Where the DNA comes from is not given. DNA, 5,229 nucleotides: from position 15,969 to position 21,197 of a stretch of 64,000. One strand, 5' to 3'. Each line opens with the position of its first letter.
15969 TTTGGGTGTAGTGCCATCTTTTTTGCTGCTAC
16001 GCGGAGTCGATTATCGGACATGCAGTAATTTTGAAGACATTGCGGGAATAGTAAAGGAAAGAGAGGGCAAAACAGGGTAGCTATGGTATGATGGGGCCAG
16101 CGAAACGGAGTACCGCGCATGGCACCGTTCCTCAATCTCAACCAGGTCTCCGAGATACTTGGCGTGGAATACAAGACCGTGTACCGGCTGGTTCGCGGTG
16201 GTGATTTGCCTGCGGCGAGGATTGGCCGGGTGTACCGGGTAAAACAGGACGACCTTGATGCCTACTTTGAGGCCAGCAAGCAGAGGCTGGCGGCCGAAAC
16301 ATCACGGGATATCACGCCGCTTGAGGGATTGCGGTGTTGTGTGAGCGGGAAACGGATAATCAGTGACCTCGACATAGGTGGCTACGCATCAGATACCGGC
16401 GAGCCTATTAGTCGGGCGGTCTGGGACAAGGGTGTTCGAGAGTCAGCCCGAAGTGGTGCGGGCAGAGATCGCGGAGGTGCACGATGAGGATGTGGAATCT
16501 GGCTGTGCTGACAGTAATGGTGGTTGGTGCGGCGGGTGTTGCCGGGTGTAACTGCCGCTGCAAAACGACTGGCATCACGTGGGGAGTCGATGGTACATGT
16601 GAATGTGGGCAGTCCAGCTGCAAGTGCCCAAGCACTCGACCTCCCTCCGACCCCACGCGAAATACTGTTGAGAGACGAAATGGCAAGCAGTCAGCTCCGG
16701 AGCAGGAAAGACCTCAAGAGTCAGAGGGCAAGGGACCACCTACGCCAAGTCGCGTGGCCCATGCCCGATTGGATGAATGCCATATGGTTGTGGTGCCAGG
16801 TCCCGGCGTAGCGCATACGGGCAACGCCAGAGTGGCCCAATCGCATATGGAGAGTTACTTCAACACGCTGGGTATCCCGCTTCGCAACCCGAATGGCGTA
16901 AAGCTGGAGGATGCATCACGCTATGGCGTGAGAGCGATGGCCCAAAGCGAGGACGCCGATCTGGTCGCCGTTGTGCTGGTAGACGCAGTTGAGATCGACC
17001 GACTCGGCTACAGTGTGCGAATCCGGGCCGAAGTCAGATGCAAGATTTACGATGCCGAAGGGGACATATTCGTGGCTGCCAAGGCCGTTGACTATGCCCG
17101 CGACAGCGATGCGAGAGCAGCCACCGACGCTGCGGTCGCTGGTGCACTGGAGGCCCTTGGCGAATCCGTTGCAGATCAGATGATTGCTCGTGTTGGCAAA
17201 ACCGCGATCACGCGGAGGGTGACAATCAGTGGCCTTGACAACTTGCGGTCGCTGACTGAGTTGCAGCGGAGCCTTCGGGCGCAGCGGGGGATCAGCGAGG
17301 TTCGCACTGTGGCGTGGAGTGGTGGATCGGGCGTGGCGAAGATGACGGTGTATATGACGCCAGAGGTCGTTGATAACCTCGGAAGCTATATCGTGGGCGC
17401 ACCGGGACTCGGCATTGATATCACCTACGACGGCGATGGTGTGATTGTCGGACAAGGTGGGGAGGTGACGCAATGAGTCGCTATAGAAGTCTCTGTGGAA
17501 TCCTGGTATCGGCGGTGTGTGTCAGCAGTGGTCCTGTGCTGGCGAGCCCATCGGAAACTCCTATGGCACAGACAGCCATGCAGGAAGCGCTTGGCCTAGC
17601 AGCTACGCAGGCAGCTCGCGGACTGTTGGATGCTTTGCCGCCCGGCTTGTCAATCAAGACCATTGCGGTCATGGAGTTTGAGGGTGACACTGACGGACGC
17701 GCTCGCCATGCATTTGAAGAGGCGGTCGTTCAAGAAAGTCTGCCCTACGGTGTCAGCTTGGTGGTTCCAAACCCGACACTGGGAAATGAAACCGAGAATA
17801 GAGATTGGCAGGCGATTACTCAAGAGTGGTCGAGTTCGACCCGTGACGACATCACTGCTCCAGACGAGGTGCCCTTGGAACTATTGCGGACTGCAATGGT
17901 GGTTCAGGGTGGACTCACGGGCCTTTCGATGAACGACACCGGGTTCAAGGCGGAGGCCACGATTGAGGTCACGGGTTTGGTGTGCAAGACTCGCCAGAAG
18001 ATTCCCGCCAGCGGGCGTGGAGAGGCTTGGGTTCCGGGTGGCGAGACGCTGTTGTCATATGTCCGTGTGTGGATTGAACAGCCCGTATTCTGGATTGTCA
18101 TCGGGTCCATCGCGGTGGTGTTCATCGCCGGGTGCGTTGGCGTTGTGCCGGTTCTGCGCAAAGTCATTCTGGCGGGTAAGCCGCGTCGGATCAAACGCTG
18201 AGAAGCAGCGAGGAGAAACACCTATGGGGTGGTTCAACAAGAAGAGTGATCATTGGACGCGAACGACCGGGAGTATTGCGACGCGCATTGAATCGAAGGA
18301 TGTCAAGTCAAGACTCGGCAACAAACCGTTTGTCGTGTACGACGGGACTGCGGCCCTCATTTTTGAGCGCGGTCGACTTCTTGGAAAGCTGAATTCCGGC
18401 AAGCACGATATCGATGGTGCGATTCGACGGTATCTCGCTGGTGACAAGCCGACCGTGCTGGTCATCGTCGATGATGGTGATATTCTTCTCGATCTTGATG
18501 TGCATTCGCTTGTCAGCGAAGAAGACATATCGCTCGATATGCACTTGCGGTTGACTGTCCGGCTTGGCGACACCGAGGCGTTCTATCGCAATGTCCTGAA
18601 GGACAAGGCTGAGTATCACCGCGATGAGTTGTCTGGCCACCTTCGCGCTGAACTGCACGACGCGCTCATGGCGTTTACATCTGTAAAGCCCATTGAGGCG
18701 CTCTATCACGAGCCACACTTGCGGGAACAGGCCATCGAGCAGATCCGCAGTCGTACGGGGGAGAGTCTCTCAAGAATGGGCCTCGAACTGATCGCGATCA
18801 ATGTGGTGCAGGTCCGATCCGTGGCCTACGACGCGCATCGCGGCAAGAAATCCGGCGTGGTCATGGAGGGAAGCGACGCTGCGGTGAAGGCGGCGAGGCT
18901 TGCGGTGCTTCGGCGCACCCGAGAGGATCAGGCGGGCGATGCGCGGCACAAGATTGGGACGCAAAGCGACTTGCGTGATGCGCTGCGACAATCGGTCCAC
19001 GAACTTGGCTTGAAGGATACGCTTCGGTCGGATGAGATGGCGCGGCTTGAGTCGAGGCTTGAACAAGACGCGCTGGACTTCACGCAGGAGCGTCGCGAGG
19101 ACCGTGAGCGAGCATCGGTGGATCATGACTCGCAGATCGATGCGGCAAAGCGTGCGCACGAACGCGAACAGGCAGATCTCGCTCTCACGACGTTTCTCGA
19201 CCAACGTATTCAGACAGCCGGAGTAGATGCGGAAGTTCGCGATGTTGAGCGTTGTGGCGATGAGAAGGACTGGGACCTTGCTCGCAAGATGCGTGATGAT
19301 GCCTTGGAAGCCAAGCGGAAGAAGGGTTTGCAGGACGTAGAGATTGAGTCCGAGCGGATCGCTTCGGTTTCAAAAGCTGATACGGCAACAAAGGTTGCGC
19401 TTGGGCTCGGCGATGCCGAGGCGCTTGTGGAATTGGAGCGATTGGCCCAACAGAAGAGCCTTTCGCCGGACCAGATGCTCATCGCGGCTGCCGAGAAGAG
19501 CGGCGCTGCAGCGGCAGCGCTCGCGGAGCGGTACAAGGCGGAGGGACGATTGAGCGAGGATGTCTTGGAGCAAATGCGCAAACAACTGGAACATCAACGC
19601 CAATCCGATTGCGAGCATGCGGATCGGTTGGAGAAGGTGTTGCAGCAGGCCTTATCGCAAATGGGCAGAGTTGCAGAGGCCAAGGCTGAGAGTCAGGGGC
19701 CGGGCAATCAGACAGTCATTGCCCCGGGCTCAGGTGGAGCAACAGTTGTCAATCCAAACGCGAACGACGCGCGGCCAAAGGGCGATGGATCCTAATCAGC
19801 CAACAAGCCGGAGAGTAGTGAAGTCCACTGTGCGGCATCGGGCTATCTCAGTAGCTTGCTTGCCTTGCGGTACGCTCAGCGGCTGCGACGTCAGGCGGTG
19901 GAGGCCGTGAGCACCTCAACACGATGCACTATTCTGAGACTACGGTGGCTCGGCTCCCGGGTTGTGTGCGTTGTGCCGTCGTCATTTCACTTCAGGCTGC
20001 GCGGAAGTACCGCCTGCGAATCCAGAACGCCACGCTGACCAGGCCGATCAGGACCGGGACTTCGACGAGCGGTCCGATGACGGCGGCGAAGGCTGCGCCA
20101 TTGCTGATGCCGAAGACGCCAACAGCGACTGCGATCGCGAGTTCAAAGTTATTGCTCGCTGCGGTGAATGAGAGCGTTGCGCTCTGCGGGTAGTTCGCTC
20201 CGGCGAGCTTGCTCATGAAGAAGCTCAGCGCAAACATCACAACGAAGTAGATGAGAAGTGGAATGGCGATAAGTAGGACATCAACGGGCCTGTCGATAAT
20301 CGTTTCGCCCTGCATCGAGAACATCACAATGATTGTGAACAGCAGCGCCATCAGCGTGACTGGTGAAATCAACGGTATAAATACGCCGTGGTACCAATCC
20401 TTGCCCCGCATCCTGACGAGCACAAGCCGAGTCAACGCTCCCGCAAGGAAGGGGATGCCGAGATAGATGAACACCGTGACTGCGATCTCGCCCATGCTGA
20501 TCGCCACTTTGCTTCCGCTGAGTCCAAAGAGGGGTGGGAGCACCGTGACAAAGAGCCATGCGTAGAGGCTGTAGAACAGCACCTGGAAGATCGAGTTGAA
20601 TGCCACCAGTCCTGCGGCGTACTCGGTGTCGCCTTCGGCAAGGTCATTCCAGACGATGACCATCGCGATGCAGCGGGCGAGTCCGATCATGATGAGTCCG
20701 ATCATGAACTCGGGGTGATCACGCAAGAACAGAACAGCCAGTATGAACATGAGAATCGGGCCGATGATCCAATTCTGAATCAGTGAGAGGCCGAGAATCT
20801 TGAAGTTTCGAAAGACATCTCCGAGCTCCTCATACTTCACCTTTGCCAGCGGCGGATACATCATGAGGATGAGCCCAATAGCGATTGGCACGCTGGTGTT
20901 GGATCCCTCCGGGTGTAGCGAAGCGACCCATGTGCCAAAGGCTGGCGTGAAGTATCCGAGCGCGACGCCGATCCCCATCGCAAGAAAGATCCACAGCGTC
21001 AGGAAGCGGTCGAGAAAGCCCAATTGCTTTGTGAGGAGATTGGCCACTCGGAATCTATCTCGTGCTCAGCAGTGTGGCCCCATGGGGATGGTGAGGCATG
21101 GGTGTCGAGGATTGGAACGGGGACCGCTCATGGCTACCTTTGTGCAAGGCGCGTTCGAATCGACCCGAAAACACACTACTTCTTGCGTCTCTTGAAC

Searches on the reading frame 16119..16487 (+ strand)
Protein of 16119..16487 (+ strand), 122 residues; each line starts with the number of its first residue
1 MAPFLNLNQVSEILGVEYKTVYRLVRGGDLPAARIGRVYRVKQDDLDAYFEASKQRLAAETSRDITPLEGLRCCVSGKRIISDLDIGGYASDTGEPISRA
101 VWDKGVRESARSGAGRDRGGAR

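Call 55: search_protein_families(library=padloc, proteins=[window:16119-16487:+], max_evalue=0.001)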
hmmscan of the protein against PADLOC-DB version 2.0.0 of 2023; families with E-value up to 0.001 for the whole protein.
window:16119-16487:+ (122 aa): 1 family
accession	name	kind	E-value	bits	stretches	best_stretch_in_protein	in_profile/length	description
PDLC04133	mad1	-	5.6e-10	37.4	1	1-48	2-49/60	mads_1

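Call 56: search_protein_families(library=pfam, proteins=[window:16119-16487:+], max_evalue=0.01)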
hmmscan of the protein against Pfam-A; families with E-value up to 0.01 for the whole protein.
window:16119-16487:+ (122 aa): 1 family
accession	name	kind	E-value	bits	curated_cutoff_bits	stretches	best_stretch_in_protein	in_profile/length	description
PF12728.13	HTH_17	-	4.4e-16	59.3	27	1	4-52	1-49/51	Helix-turn-helix domain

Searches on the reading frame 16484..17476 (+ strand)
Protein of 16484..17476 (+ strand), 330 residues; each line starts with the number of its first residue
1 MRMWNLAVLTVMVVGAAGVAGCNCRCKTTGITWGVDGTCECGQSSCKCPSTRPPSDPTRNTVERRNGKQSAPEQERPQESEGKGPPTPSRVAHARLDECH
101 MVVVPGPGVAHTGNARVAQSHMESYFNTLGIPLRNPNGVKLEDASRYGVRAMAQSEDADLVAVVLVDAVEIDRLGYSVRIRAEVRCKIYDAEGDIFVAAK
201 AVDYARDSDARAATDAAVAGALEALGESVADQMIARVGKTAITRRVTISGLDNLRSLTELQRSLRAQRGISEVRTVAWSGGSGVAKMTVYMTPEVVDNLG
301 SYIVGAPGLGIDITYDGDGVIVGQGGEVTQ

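Call 29: search_protein_families(library=pfam, proteins=[window:16484-17476:+], max_evalue=0.00001)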
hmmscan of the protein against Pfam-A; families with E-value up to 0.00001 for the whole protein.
window:16484-17476:+ (330 aa): 0 families

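Call 55: search_protein_families(library=padloc, proteins=[window:16484-17476:+], max_evalue=0.001)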
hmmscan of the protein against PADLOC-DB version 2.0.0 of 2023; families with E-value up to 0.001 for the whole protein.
window:16484-17476:+ (330 aa): 0 families

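Call 56: search_protein_families(library=pfam, proteins=[window:16484-17476:+], max_evalue=0.01)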
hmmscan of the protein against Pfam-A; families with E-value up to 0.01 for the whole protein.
window:16484-17476:+ (330 aa): 1 family
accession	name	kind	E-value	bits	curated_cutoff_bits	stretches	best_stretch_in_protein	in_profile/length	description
PF04390.17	LptE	-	0.006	17.7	23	0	148-236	23-117/118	Lipopolysaccharide-assembly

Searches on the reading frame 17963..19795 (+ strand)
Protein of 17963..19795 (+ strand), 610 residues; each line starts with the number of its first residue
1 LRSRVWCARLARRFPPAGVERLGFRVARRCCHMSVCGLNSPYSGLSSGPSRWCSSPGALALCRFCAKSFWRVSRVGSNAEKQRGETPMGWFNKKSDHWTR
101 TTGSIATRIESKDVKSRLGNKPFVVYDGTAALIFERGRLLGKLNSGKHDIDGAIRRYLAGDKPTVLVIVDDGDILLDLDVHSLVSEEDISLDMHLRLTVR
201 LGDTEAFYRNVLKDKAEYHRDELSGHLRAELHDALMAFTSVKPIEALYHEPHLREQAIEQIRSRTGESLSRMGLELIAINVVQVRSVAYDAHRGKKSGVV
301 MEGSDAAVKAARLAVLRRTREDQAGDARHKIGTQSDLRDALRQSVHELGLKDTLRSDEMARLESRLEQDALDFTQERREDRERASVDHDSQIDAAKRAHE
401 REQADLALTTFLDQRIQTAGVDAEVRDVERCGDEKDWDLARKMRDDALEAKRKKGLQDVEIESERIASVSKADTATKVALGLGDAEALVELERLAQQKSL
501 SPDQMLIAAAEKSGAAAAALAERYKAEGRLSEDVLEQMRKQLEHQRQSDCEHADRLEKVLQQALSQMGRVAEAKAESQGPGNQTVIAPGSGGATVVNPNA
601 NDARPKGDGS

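Call 29: search_protein_families(library=pfam, proteins=[window:17963-19795:+], max_evalue=0.00001)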
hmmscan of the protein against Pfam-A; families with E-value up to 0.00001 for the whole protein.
window:17963-19795:+ (610 aa): 1 family
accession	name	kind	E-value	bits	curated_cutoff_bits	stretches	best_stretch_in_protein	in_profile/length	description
PF01145.31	Band_7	-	8.1e-06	26.4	23.6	0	167-284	36-145/176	SPFH domain / Band 7 family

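Call 55: search_protein_families(library=padloc, proteins=[window:17963-19795:+], max_evalue=0.001)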
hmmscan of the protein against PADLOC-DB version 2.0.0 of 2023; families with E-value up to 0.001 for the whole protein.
window:17963-19795:+ (610 aa): 0 families

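Call 56: search_protein_families(library=pfam, proteins=[window:17963-19795:+], max_evalue=0.01)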
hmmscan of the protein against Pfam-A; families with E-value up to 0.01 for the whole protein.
window:17963-19795:+ (610 aa): 2 families
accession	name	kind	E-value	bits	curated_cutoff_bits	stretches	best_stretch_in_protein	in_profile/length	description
PF01145.31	Band_7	-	8.1e-06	26.4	23.6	1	167-284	36-145/176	SPFH domain / Band 7 family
PF13421.11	Band_7_1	-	0.0099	16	24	0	198-284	108-193/211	SPFH domain-Band 7 family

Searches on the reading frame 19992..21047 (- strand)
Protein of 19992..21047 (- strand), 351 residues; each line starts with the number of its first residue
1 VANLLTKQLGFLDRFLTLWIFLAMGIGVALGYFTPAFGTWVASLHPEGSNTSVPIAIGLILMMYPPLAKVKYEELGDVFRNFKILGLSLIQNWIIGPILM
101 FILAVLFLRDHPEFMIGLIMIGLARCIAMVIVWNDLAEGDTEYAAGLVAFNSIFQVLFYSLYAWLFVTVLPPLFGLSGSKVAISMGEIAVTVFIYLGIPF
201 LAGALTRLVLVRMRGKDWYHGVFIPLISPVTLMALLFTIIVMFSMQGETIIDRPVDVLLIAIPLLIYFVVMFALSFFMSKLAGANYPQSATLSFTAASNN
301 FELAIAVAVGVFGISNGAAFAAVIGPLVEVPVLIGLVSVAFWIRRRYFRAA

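Call 29: search_protein_families(library=pfam, proteins=[window:19992-21047:-], max_evalue=0.00001)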
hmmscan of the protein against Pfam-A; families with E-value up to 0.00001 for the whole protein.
window:19992-21047:- (351 aa): 1 family
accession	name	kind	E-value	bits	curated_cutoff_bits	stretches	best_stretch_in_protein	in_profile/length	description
PF01758.21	SBF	-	2.4e-60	203.9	24.3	1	56-252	1-190/191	Sodium Bile acid symporter family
